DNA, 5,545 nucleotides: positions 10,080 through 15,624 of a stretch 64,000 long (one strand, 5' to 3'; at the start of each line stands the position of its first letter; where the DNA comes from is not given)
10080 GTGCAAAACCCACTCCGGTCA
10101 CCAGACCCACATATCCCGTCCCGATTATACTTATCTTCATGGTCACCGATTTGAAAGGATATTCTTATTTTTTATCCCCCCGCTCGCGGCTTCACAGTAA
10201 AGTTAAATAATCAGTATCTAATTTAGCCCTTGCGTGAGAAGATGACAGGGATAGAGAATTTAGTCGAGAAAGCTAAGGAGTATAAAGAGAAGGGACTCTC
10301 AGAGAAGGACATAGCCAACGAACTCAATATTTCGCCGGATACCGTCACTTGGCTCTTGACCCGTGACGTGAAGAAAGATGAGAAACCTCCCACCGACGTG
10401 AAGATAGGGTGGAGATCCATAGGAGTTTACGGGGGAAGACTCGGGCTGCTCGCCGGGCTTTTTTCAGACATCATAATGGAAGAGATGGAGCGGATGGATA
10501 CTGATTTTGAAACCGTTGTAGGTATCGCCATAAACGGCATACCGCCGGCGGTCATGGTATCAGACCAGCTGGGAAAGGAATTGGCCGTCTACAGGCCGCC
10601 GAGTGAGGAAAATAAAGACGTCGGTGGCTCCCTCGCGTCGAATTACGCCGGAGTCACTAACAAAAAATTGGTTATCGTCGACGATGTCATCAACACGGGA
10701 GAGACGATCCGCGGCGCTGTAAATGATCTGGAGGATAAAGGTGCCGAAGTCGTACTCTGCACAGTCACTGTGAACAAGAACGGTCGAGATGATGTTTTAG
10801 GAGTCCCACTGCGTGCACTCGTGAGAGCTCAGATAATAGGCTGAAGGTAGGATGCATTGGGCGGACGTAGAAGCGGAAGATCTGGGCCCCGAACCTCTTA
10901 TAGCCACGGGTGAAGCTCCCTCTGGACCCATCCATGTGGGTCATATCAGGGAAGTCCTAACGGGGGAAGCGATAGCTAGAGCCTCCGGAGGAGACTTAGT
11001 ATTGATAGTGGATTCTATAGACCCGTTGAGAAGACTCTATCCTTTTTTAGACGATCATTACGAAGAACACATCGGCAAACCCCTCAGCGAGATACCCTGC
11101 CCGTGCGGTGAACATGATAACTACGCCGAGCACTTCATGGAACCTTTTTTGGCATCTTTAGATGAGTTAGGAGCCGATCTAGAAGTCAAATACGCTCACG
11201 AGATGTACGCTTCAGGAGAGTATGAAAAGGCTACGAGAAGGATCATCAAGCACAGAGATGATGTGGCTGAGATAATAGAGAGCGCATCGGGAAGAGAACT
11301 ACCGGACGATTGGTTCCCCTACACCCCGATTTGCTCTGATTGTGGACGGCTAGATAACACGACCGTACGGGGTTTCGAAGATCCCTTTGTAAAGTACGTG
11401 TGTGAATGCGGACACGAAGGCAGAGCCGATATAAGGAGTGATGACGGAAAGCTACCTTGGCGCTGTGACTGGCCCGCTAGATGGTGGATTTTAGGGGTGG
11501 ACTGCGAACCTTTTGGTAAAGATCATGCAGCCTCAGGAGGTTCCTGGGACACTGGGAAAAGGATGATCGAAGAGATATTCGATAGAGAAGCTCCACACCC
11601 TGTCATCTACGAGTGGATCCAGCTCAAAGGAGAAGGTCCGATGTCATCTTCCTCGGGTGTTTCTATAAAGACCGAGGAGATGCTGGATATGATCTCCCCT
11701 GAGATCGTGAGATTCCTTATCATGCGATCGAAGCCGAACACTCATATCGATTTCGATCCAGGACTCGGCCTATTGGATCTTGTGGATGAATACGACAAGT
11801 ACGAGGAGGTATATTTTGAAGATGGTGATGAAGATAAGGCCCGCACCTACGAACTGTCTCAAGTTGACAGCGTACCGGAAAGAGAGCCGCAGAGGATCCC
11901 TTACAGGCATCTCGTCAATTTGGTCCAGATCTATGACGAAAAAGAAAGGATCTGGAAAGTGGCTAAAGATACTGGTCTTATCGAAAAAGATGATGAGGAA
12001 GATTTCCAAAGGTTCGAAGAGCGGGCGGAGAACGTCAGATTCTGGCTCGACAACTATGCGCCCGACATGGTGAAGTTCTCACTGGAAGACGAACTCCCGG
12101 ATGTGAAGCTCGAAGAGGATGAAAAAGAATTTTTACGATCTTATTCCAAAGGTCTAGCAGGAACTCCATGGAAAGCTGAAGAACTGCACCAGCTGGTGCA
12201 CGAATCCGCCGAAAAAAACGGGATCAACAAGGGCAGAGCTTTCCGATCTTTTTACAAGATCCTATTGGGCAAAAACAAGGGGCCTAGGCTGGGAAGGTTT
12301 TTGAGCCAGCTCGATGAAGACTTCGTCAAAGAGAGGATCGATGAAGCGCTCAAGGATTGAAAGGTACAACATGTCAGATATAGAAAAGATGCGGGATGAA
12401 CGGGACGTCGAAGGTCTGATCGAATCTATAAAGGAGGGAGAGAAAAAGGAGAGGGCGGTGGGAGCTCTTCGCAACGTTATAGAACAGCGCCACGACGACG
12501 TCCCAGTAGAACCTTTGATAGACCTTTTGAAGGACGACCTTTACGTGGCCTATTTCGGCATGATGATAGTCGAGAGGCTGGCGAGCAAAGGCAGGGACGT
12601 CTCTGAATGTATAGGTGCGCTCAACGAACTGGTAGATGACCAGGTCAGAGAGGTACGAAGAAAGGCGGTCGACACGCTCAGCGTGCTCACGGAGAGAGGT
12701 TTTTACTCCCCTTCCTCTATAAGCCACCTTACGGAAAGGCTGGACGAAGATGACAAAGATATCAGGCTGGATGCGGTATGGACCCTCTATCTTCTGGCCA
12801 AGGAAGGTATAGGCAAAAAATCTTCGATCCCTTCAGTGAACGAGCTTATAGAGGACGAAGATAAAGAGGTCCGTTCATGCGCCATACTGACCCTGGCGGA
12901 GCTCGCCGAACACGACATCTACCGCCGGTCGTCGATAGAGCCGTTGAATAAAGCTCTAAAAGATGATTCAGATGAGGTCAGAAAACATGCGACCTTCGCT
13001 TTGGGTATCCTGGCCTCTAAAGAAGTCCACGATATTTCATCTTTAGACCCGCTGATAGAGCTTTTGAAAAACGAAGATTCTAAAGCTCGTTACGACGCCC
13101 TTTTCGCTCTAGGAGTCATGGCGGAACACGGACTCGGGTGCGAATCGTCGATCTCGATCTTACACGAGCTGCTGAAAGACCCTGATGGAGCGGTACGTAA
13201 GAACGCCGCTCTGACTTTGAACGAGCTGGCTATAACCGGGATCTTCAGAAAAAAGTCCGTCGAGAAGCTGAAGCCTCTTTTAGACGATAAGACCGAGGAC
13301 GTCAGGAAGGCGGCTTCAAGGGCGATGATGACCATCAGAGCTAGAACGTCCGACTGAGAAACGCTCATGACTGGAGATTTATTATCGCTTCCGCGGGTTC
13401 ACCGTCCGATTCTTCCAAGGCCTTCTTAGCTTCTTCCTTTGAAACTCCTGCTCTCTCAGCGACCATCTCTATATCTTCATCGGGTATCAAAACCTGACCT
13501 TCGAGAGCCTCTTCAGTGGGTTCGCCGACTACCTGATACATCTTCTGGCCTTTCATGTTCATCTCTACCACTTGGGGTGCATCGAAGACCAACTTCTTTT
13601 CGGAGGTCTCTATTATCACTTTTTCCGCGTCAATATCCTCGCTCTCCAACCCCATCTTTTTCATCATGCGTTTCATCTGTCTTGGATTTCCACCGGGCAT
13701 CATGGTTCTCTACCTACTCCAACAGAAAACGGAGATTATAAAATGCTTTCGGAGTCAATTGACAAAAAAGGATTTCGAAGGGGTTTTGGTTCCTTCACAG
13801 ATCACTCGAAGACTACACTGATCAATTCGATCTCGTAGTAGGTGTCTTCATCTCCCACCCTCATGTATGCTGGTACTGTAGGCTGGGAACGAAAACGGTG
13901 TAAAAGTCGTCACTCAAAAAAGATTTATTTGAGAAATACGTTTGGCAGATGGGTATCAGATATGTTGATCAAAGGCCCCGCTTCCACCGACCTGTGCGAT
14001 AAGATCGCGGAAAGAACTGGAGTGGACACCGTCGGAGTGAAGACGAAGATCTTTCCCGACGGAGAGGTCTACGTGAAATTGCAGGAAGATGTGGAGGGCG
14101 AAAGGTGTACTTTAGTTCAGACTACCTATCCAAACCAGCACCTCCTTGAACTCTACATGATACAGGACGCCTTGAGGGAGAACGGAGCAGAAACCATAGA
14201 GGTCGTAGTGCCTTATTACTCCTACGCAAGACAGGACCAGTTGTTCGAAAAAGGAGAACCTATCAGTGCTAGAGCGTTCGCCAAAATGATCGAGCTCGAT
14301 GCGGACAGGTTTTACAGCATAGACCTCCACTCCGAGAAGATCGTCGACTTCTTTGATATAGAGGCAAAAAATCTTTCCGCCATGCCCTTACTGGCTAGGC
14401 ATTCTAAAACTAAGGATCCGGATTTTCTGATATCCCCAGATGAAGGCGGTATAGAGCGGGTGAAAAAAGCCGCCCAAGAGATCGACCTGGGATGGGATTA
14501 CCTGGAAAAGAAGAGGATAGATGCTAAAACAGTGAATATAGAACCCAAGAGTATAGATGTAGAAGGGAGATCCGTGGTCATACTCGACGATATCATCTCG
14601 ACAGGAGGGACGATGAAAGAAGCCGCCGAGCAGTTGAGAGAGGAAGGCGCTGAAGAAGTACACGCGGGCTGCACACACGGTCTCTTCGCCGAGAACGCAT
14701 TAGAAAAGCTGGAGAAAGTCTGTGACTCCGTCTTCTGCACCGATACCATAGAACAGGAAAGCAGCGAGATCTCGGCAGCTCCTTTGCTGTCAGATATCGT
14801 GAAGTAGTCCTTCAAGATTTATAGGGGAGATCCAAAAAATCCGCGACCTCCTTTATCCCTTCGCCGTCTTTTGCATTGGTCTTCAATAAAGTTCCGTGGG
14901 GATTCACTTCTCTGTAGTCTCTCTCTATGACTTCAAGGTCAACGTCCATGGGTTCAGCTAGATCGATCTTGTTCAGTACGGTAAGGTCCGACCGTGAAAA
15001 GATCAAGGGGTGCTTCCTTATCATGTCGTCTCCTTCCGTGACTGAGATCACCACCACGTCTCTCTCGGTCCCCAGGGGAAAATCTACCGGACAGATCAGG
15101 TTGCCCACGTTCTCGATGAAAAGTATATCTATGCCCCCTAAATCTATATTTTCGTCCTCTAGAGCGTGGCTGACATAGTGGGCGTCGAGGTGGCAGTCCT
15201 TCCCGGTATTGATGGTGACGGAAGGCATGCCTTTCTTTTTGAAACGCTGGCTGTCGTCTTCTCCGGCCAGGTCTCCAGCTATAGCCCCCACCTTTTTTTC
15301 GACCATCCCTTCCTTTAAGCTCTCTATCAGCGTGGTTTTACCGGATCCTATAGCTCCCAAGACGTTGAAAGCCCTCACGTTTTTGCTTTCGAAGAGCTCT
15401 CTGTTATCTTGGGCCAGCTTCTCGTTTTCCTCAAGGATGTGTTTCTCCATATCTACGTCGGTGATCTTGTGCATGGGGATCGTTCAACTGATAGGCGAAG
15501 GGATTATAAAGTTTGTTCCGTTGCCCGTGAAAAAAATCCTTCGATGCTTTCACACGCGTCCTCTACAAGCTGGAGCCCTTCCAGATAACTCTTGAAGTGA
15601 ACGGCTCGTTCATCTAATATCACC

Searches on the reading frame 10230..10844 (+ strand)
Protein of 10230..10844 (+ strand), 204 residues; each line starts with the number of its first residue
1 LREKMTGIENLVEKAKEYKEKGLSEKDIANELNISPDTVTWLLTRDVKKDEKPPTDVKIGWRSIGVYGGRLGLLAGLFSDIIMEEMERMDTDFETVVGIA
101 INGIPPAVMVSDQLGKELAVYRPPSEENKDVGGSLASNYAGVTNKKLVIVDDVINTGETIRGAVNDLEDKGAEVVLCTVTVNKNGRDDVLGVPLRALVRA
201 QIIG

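Call 38: search_protein_families(library=pfam, proteins=[window:10230-10844:+], max_evalue=0.001)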
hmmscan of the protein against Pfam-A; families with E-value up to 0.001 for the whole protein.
window:10230-10844:+ (204 aa): 3 families
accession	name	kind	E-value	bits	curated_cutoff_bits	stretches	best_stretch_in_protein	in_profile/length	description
PF00156.33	Pribosyltran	-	1.2e-14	54.4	26.3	1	75-186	16-129/158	Phosphoribosyl transferase domain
PF24390.1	PRTase-CE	-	0.00042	20.7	27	1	138-188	103-154/253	PRTase-CE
PF00196.25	GerE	-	0.00046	20.2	23.5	1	20-41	15-36/57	Bacterial regulatory proteins, luxR family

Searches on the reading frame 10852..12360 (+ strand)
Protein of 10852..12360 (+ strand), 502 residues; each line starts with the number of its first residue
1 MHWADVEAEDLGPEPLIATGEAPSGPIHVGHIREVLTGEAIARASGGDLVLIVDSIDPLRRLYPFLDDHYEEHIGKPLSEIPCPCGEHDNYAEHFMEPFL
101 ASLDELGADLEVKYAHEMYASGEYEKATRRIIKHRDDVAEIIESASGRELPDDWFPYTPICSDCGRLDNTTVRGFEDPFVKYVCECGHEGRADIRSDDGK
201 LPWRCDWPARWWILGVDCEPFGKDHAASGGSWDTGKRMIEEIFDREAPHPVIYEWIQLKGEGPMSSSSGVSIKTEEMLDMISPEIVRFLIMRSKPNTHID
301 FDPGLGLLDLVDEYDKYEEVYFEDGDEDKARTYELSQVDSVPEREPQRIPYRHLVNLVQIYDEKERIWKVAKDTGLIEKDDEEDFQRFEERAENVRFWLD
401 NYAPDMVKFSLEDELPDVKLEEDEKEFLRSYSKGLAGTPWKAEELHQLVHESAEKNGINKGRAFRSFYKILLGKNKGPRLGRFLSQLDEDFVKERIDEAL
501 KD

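Call 38: search_protein_families(library=pfam, proteins=[window:10852-12360:+], max_evalue=0.001)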
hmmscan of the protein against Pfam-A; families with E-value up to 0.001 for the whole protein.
window:10852-12360:+ (502 aa): 3 families
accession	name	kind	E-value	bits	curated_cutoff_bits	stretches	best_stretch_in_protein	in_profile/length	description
PF01921.24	tRNA-synt_1f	-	6.1e-115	384.4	27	1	1-338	1-359/360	tRNA synthetases class I (K)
PF19269.4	Anticodon_2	-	6.1e-08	33.6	23.6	1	386-500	28-141/141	Anticodon binding domain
PF09334.17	tRNA-synt_1g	-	0.00012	21.5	20.1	0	253-297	318-361/391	tRNA synthetases class I (M)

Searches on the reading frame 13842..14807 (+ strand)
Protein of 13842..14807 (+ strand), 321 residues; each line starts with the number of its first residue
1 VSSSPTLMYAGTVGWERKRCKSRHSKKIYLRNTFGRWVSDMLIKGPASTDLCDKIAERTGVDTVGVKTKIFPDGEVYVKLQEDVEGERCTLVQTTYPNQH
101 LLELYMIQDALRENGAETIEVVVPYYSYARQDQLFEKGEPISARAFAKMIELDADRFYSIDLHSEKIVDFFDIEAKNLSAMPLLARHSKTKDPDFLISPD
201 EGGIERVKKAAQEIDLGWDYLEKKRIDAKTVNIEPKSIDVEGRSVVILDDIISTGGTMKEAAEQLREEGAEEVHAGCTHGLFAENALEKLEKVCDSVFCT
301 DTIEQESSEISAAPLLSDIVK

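Call 38: search_protein_families(library=pfam, proteins=[window:13842-14807:+], max_evalue=0.001)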
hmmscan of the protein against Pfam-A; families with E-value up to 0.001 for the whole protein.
window:13842-14807:+ (321 aa): 5 families
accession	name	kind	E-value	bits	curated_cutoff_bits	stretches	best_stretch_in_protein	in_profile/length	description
PF13793.12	Pribosyltran_N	-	9.8e-29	100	25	1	42-151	3-114/117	N-terminal domain of ribose phosphate pyrophosphokinase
PF00156.33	Pribosyltran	-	5.9e-19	68.4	26.3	1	184-300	19-143/158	Phosphoribosyl transferase domain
PF14572.12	Pribosyl_synth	-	1e-10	42.3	27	1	239-311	80-153/184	Phosphoribosyl synthetase-associated domain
PF14681.12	UPRTase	-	6.3e-05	23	27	1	235-297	115-175/206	Uracil phosphoribosyltransferase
PF24390.1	PRTase-CE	-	0.00069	20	27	1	231-307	92-175/253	PRTase-CE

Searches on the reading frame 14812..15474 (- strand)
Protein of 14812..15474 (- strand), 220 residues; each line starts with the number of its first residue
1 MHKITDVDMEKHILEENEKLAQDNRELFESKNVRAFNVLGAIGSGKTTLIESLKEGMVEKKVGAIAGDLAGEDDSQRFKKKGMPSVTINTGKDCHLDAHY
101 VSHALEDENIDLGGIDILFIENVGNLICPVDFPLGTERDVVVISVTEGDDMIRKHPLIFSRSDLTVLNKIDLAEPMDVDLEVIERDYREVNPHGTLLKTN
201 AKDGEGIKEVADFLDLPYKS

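Call 38: search_protein_families(library=pfam, proteins=[window:14812-15474:-], max_evalue=0.001)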
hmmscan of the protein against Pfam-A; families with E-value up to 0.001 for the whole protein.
window:14812-15474:- (220 aa): 4 families
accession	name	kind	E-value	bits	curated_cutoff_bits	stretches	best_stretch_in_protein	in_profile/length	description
PF02492.25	cobW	-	7.8e-19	68.4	20.7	1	37-195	4-177/180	CobW/HypB/UreG, nucleotide-binding domain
PF03308.22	MeaB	-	4.9e-06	26.2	23.1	0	112-212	123-229/273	Methylmalonyl Co-A mutase-associated GTPase MeaB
PF03193.22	RsgA_GTPase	-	1.1e-05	25.8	30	0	165-214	58-104/174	RsgA GTPase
PF00009.33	GTP_EFTU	-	0.0006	19.9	26.5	0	31-59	1-29/188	Elongation factor Tu GTP binding domain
